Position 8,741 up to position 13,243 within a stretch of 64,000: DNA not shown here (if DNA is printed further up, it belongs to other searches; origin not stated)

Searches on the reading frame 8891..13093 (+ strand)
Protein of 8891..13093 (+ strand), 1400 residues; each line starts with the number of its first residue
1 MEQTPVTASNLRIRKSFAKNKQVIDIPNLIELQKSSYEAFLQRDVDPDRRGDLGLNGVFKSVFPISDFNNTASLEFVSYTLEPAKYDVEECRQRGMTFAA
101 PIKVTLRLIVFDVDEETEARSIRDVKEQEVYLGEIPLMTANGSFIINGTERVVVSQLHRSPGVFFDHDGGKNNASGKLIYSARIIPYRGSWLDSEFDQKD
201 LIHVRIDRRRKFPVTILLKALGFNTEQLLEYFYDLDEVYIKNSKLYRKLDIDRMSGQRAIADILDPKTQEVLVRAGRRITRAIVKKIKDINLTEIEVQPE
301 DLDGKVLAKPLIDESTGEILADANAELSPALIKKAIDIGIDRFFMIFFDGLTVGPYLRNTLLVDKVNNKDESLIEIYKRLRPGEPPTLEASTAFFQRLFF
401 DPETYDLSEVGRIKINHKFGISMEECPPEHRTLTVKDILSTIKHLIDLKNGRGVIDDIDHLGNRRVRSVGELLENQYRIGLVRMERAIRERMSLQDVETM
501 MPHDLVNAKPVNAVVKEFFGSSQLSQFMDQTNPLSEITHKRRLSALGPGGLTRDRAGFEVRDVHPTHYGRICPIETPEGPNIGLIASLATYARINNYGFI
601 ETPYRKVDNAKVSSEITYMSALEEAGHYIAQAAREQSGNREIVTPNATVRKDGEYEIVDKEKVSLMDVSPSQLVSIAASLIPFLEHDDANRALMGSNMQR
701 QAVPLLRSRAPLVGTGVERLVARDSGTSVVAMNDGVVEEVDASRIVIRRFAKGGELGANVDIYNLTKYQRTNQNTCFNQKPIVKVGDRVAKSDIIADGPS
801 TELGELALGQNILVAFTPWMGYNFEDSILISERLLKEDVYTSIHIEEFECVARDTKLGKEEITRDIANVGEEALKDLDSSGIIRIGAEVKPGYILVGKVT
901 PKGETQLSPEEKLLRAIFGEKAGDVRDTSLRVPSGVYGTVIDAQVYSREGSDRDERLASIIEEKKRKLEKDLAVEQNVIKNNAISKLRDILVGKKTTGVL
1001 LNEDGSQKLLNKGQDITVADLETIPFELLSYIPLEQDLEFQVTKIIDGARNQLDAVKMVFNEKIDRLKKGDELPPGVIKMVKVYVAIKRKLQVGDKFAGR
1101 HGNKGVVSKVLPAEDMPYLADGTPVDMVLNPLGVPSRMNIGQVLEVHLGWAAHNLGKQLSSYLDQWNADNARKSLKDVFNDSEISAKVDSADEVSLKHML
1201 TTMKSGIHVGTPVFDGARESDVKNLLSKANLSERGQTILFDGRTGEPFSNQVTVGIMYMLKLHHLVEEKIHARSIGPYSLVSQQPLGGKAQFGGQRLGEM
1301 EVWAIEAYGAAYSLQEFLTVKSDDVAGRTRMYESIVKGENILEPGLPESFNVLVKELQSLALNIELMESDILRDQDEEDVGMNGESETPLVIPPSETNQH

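Call 80: search_protein_families(library=pfam, proteins=[window:8891-13093:+], max_evalue=0.0001)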
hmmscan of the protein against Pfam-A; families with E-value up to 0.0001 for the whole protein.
window:8891-13093:+ (1400 aa): 6 families
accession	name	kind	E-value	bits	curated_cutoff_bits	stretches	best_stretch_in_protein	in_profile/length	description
PF00562.33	RNA_pol_Rpb2_6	-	2.1e-136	455.4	23.4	1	731-1291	2-373/373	RNA polymerase Rpb2, domain 6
PF04565.21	RNA_pol_Rpb2_3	-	5.7e-31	106.9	21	1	526-594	1-68/68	RNA polymerase Rpb2, domain 3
PF04561.19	RNA_pol_Rpb2_2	-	1.6e-28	100.1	21.7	2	365-467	95-190/190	RNA polymerase Rpb2, domain 2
PF04560.25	RNA_pol_Rpb2_7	-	1.6e-26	93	32.1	1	1293-1368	1-86/87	RNA polymerase Rpb2, domain 7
PF04563.20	RNA_pol_Rpb2_1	-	1e-23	84.4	28.2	1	29-512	2-202/203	RNA polymerase beta subunit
PF10385.14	RNA_pol_Rpb2_45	-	3.1e-19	69.2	28.2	1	604-669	1-66/66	RNA polymerase beta subunit external 1 domain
